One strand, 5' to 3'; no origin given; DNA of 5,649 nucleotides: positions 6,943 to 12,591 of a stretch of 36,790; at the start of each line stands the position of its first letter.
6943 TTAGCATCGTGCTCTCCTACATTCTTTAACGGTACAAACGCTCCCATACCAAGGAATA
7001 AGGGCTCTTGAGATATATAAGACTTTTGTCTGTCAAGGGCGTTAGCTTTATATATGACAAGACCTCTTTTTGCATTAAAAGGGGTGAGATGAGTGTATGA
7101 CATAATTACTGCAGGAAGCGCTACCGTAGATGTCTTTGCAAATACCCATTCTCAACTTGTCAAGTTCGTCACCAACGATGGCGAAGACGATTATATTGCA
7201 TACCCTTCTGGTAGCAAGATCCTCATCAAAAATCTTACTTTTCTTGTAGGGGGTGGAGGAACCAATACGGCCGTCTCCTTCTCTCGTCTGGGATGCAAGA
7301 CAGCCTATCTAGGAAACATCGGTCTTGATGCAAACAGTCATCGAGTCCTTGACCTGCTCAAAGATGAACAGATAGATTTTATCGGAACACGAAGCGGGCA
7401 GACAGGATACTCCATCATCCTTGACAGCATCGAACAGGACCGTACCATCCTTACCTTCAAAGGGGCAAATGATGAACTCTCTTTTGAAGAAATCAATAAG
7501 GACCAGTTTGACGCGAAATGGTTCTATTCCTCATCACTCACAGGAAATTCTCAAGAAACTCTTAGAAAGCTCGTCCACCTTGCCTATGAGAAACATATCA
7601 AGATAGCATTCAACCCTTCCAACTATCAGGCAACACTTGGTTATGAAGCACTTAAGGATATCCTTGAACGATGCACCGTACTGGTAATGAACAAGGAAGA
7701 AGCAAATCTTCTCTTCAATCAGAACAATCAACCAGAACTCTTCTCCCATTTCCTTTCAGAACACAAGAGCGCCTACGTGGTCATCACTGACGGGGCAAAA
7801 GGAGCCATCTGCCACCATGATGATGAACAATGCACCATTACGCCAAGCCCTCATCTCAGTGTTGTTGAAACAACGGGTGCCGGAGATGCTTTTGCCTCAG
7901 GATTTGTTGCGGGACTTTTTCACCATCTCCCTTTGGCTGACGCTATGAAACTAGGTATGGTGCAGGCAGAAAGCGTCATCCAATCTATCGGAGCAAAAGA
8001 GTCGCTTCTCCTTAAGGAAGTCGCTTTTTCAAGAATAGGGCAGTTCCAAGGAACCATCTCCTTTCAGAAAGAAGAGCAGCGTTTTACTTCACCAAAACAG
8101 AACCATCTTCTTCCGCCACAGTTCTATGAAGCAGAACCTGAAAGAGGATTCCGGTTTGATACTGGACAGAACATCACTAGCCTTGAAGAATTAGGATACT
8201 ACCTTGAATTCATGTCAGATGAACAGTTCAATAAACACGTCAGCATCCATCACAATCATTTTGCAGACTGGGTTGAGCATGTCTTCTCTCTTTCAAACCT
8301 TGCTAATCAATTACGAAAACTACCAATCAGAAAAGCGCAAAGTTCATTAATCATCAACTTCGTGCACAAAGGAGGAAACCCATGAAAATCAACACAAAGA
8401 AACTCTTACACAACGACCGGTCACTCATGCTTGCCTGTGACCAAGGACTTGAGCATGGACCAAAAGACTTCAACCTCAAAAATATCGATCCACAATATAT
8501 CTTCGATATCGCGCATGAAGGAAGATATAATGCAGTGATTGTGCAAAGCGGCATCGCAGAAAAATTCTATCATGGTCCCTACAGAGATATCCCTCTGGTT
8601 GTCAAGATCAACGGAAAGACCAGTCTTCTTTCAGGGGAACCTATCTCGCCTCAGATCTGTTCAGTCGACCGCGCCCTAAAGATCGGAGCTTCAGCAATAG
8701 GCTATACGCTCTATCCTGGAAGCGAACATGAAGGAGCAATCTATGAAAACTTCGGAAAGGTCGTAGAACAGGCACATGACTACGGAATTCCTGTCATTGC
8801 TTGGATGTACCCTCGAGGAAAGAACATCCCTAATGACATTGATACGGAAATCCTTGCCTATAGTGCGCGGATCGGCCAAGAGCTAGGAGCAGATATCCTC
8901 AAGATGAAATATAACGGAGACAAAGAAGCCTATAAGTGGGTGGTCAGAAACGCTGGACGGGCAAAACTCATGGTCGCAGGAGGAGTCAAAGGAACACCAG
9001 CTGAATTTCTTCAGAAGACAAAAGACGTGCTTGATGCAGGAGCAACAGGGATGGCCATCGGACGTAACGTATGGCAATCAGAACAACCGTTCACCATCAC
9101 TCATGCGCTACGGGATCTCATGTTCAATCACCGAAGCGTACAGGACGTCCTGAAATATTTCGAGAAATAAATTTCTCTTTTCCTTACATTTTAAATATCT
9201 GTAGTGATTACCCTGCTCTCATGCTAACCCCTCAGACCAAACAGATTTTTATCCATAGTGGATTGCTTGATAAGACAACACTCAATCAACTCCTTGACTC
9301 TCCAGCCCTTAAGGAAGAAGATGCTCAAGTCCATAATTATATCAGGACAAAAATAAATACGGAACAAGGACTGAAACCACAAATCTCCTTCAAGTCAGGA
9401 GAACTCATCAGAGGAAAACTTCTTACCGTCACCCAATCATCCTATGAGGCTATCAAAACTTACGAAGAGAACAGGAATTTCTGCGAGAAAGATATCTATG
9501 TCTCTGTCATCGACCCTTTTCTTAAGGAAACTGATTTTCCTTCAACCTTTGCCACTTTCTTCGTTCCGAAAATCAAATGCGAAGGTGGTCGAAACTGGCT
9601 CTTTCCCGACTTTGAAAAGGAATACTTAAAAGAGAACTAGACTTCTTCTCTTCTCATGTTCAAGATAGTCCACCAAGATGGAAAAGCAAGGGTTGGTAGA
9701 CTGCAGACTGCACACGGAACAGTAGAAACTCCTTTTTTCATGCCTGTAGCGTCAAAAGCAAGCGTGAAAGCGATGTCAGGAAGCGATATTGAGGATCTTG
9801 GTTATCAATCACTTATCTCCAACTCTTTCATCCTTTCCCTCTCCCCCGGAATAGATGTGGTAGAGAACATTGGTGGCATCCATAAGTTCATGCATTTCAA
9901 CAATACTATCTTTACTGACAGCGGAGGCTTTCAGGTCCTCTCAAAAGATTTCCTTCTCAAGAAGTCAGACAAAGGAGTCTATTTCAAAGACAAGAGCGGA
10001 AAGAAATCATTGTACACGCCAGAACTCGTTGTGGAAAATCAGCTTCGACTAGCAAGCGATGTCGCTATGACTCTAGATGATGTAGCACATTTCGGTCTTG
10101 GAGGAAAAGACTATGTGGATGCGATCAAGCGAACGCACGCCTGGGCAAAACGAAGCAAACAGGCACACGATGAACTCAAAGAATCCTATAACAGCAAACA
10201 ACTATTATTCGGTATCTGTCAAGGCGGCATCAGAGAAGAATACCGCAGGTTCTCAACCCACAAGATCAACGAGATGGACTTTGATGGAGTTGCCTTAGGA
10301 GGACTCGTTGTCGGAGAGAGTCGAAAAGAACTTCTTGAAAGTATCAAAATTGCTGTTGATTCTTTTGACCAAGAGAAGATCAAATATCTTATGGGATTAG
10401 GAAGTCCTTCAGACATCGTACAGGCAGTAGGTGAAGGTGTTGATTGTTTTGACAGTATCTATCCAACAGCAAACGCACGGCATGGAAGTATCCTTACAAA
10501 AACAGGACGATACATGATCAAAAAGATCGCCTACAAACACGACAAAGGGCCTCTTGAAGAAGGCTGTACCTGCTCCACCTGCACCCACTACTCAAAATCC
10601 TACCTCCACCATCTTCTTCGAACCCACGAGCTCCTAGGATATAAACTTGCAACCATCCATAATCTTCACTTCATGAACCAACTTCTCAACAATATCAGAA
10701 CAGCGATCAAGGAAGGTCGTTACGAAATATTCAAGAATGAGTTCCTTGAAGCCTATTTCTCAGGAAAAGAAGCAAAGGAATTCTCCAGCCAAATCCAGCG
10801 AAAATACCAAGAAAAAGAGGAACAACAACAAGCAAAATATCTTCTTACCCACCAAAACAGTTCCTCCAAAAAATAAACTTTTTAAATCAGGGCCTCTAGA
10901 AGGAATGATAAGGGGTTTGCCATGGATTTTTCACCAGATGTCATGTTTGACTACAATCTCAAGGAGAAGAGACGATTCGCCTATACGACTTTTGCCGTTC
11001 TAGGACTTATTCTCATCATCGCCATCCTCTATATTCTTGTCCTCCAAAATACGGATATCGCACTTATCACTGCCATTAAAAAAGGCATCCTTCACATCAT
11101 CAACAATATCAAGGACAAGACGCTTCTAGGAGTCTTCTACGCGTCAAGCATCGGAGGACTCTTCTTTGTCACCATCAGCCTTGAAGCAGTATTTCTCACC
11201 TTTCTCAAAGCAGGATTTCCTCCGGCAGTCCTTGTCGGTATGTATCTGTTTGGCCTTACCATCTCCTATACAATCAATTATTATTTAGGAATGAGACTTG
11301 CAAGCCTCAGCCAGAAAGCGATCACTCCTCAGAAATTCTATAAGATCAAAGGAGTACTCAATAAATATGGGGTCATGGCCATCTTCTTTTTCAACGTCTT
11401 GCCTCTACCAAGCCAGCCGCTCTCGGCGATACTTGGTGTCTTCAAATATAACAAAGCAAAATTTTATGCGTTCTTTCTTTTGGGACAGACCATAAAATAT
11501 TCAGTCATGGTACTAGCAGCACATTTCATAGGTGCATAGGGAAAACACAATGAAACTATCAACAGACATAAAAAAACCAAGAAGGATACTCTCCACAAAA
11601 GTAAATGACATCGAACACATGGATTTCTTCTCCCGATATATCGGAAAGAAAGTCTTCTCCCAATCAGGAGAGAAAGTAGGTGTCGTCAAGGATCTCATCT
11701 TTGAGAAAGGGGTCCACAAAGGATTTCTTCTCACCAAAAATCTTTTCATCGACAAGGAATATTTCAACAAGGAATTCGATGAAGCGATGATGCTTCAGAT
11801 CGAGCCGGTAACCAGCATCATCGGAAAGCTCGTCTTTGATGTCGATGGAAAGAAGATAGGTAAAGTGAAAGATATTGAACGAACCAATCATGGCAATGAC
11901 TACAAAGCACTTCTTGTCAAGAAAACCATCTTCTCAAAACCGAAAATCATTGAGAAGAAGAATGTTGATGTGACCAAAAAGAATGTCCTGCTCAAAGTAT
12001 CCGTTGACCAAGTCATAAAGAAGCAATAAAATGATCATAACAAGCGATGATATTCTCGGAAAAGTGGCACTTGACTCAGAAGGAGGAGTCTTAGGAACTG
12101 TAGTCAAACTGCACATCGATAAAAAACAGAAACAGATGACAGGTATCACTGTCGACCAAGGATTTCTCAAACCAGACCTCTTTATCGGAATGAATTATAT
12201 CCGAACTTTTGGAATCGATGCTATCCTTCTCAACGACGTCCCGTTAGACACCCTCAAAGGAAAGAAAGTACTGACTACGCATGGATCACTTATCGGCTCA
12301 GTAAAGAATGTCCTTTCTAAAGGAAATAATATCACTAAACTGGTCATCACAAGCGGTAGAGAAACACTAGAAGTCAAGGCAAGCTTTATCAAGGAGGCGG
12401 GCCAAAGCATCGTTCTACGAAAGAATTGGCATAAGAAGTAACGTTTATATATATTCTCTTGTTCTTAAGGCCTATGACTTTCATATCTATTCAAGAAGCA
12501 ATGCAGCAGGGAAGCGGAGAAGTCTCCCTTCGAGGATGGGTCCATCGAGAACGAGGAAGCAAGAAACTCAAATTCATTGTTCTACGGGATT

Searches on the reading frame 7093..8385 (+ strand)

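Call 50: search_protein_families(library=pfam, proteins=[window:7093-8385:+], max_evalue=0.001)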
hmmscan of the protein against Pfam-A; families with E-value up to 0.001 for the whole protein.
window:7093-8385:+ (430 aa): 2 families
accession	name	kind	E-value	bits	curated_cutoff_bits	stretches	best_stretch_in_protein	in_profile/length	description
PF00294.29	PfkB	-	1.4e-43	149.8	25.8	1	33-304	13-298/302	pfkB family carbohydrate kinase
PF08543.17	Phos_pyr_kin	-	1e-05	25.5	27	1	185-288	110-224/246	Phosphomethylpyrimidine kinase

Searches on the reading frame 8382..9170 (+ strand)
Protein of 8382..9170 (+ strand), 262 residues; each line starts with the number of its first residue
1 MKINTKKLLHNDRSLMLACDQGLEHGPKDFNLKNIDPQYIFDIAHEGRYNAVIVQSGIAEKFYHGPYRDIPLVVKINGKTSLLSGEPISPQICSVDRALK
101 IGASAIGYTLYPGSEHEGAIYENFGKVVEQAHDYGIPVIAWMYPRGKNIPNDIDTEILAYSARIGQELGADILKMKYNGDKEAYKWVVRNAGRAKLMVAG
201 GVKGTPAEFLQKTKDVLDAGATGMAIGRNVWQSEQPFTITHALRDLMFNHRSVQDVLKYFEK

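Call 51: search_protein_families(library=pfam, proteins=[window:8382-9170:+], max_evalue=0.001)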
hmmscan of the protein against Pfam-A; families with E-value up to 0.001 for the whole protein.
window:8382-9170:+ (262 aa): 1 family
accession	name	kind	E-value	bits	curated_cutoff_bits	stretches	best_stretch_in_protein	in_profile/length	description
PF01791.15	DeoC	-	2.4e-42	145.5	23.8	1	15-233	2-229/229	DeoC/LacD family aldolase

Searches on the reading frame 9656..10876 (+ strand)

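Call 51: search_protein_families(library=pfam, proteins=[window:9656-10876:+], max_evalue=0.001)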
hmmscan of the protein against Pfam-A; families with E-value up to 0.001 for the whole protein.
window:9656-10876:+ (406 aa): 1 family
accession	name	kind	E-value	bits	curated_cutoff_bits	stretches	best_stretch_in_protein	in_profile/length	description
PF01702.25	TGT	-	2.4e-123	412.2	26.3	1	10-368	2-356/357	Queuine tRNA-ribosyltransferase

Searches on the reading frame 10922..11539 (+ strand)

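Call 51: search_protein_families(library=pfam, proteins=[window:10922-11539:+], max_evalue=0.001)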
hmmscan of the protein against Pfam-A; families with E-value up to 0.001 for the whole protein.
window:10922-11539:+ (205 aa): 1 family
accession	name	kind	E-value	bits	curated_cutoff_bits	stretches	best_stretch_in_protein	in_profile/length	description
PF09335.16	VTT_dom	-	2.8e-09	38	33.9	1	95-199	10-120/123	VTT domain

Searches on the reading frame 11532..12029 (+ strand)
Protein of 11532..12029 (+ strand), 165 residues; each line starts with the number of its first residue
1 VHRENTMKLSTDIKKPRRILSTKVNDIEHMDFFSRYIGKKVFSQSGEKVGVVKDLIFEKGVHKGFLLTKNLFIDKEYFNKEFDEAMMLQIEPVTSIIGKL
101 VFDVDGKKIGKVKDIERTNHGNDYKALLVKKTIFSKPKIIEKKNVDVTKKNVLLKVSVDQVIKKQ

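Call 51: search_protein_families(library=pfam, proteins=[window:11532-12029:+], max_evalue=0.001)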
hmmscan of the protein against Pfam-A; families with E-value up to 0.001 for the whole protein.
window:11532-12029:+ (165 aa): 1 family
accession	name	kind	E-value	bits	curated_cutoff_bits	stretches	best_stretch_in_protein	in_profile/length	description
PF05239.21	PRC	-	5.4e-15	55.6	21.2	2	93-159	6-76/78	PRC-barrel domain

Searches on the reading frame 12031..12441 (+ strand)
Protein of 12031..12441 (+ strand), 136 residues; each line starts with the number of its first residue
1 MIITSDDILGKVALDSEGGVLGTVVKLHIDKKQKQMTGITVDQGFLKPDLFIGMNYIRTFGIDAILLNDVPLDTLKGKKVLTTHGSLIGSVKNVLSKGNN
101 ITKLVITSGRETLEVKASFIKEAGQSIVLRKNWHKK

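Call 51: search_protein_families(library=pfam, proteins=[window:12031-12441:+], max_evalue=0.001)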
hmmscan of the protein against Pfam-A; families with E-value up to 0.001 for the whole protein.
window:12031-12441:+ (136 aa): 1 family
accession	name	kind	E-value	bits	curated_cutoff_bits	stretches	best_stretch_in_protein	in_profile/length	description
PF05239.21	PRC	-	7.9e-10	39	21.2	1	72-112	6-52/78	PRC-barrel domain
